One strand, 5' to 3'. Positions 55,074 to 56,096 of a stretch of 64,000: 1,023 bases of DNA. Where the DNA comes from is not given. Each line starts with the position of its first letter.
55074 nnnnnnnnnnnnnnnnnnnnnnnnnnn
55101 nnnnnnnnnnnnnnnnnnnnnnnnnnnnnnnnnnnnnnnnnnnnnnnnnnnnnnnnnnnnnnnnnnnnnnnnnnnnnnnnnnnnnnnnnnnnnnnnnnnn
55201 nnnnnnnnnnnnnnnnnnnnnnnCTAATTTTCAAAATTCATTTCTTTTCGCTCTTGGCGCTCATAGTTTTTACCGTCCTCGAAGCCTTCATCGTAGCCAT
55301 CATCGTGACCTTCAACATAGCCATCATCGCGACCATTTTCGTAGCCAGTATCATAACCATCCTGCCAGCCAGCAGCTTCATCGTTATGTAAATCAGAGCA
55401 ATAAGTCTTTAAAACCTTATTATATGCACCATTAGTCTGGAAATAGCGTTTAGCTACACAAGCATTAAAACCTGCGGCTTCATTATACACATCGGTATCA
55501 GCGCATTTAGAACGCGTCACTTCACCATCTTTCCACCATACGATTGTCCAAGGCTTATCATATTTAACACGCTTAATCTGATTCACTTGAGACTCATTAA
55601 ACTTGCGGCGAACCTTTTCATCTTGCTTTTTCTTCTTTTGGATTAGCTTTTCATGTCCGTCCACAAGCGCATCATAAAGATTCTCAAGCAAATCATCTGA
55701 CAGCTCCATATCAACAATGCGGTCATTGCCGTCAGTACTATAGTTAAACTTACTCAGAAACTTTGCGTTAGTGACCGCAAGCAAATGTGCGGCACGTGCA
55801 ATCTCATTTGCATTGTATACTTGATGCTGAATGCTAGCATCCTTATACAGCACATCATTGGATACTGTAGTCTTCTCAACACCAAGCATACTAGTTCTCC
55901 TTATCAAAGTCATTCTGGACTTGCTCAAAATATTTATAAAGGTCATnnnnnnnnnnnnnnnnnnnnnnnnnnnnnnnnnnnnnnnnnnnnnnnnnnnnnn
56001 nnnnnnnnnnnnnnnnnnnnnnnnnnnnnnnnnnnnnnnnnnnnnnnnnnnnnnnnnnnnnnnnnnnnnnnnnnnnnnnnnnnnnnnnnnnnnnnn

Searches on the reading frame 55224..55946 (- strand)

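Call 38: search_protein_families(library=pfam, max_evalue=0.001, proteins=[window:55224-55946:-])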
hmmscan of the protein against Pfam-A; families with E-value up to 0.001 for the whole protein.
window:55224-55946:- (240 aa): 0 families

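Call 61: search_protein_families(library=phrogs, max_evalue=0.00001, proteins=[window:55224-55946:-])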
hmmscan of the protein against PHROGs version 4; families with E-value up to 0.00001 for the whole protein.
window:55224-55946:- (240 aa): 1 family
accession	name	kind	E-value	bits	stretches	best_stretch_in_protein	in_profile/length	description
phrog_4785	-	unknown function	1.2e-07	33.1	1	192-227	53-88/94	-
